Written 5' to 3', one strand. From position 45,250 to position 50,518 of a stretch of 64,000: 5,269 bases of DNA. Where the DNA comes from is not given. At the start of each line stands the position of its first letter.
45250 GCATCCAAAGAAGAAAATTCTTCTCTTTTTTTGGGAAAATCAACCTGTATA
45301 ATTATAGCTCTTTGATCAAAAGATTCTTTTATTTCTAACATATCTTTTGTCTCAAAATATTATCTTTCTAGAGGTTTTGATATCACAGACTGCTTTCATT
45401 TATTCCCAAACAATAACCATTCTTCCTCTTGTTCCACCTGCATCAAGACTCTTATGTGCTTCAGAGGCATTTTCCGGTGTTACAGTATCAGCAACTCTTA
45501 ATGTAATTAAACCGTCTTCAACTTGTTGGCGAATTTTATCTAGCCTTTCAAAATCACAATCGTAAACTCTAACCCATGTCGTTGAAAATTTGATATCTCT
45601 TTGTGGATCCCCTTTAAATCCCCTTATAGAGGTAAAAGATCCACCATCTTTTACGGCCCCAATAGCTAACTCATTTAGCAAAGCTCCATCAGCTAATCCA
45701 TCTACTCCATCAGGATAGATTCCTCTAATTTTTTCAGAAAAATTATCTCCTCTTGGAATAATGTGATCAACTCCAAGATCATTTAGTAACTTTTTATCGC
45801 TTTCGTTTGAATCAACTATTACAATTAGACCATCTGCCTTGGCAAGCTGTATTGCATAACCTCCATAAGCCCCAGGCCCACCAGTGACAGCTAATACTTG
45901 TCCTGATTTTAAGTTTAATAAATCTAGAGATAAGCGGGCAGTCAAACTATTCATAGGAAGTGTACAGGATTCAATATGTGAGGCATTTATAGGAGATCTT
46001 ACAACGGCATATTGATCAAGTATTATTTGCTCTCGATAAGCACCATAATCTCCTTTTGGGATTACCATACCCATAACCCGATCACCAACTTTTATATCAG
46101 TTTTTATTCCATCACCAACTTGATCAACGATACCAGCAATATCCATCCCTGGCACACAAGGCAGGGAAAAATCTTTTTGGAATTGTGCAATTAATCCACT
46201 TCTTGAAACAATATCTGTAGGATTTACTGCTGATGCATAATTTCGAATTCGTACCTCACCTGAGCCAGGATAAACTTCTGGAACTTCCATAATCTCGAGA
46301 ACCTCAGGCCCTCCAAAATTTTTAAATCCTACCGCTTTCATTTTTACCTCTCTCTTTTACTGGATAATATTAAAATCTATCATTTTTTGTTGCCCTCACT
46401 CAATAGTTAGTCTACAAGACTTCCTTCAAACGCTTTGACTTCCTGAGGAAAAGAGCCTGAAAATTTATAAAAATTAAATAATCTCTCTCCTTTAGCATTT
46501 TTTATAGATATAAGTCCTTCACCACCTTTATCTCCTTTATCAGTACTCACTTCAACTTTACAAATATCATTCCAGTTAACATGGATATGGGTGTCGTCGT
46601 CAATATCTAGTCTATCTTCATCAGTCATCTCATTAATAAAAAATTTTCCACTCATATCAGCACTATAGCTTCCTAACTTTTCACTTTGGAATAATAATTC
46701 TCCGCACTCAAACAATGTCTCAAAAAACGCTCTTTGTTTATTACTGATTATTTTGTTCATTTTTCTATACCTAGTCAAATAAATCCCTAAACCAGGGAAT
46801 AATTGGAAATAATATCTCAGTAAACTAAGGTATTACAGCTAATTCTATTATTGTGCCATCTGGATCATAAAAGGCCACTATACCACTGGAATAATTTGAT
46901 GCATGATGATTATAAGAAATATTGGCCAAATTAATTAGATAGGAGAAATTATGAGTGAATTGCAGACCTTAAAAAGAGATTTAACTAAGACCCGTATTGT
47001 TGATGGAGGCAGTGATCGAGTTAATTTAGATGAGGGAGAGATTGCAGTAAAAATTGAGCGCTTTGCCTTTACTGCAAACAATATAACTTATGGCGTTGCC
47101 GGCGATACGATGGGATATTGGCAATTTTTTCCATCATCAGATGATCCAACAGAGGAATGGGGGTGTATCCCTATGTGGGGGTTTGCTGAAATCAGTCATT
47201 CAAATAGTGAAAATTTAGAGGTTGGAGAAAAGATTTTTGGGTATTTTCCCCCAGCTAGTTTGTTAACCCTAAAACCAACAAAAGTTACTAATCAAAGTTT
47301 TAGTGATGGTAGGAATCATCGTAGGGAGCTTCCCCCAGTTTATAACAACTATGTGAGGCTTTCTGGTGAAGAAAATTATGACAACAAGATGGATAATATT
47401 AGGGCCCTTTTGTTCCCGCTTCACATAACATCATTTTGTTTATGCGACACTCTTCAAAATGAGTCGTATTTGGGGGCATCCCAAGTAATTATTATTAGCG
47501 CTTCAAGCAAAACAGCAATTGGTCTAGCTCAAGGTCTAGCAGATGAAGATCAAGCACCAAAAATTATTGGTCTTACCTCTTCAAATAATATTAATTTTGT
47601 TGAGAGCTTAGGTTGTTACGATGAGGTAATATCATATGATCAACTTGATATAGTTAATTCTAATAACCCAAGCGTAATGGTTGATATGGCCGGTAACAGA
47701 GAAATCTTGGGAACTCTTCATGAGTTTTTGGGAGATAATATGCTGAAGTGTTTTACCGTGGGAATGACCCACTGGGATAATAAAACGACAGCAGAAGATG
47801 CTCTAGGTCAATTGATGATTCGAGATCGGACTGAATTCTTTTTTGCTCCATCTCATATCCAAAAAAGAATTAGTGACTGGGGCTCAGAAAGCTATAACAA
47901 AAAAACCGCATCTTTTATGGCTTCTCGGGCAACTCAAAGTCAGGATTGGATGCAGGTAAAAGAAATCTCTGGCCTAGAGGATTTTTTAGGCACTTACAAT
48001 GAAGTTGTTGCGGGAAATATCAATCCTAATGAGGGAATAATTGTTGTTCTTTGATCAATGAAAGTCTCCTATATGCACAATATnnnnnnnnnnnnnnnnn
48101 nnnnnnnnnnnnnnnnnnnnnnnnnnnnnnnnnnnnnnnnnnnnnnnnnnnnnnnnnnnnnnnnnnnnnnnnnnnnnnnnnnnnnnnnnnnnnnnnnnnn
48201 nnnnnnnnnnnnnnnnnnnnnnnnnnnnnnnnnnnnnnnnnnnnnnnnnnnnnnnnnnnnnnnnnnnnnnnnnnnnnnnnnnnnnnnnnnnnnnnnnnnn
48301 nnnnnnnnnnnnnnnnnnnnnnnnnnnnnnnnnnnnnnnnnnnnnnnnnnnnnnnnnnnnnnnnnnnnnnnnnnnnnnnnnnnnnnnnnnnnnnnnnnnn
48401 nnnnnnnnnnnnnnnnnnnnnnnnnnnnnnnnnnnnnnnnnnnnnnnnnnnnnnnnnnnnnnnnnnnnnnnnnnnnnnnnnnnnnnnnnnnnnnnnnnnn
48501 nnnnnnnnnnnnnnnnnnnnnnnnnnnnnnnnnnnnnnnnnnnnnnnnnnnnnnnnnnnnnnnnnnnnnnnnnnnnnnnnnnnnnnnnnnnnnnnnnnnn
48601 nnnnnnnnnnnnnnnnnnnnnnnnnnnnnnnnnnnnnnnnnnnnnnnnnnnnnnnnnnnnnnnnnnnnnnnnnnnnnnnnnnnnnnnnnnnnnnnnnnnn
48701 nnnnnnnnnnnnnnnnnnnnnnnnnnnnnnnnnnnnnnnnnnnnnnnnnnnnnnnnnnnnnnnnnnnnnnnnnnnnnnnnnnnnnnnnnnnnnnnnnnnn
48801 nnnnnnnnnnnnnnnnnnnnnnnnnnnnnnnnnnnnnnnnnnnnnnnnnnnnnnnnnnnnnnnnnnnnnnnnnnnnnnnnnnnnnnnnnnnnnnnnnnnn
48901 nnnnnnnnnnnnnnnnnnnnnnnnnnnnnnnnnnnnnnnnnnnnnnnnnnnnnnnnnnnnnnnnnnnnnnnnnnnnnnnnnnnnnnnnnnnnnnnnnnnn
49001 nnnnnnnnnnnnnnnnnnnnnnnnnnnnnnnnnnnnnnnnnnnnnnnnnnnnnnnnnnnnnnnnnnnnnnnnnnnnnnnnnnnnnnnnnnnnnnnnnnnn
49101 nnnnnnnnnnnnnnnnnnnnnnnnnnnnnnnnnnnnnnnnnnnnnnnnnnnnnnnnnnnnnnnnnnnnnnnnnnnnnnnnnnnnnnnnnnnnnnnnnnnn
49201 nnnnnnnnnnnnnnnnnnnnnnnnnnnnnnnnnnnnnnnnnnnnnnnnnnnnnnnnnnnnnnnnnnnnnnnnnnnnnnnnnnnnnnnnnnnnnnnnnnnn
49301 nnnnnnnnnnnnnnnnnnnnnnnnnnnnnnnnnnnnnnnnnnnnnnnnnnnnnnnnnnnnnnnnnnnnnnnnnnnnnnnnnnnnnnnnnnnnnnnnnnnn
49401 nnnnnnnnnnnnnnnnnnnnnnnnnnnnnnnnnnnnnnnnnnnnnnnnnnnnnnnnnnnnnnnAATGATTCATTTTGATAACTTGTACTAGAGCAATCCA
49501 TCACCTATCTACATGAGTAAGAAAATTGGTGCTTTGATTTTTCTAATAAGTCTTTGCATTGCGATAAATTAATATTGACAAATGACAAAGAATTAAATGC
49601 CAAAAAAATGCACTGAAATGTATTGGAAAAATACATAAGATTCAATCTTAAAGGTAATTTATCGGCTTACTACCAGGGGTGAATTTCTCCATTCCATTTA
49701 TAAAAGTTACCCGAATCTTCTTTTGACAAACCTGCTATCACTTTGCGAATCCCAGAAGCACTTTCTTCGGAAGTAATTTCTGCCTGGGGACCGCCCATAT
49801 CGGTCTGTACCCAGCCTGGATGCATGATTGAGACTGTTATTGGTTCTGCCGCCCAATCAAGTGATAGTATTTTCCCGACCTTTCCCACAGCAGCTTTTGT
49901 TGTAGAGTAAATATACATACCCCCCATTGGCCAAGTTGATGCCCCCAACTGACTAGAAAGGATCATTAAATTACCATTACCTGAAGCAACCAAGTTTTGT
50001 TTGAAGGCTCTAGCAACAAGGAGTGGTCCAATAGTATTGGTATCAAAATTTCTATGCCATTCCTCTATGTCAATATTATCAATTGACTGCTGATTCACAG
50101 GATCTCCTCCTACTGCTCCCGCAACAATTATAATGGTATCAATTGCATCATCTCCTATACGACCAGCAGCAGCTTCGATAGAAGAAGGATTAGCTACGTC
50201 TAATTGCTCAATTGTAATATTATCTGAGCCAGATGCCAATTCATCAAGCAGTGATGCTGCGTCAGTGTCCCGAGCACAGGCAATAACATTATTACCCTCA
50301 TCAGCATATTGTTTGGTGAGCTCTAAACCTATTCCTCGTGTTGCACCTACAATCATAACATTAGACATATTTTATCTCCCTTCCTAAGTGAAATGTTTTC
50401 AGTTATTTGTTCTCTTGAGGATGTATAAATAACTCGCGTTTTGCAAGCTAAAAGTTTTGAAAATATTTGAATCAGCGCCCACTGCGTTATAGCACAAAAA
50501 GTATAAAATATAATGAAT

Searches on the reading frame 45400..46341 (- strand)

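Call 62: search_protein_families(library=pfam, proteins=[window:45400-46341:-], max_evalue=0.00001)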
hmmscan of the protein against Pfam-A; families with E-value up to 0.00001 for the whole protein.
window:45400-46341:- (313 aa): 3 families
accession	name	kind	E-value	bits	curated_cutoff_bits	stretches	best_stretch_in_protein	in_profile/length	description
PF08240.17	ADH_N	-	8.5e-13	48.9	23.5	1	26-114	1-100/104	Alcohol dehydrogenase GroES-like domain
PF00107.32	ADH_zinc_N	-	2.4e-07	31.2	31.8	1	160-241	3-90/129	Zinc-binding dehydrogenase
PF13602.12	ADH_zinc_N_2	-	6.6e-06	27.5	27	0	189-310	1-134/134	Zinc-binding dehydrogenase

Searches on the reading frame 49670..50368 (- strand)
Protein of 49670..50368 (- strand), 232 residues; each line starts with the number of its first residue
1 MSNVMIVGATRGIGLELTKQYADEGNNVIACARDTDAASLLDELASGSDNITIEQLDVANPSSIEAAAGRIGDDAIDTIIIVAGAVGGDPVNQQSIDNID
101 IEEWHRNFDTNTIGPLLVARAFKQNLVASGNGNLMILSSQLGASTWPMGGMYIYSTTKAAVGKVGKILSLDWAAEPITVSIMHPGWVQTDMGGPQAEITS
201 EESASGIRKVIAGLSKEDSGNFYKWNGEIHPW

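Call 62: search_protein_families(library=pfam, proteins=[window:49670-50368:-], max_evalue=0.00001)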
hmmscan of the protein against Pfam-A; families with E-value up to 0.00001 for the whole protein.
window:49670-50368:- (232 aa): 3 families
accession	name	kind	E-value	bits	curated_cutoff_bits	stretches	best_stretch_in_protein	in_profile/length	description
PF00106.31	adh_short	-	9e-32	110.6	26.6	1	3-194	2-189/195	short chain dehydrogenase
PF13561.12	adh_short_C2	-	1.8e-25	90.4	27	1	8-194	1-183/236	Enoyl-(Acyl carrier protein) reductase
PF08659.16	KR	-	1.6e-08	35.2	22.6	1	4-139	3-136/180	KR domain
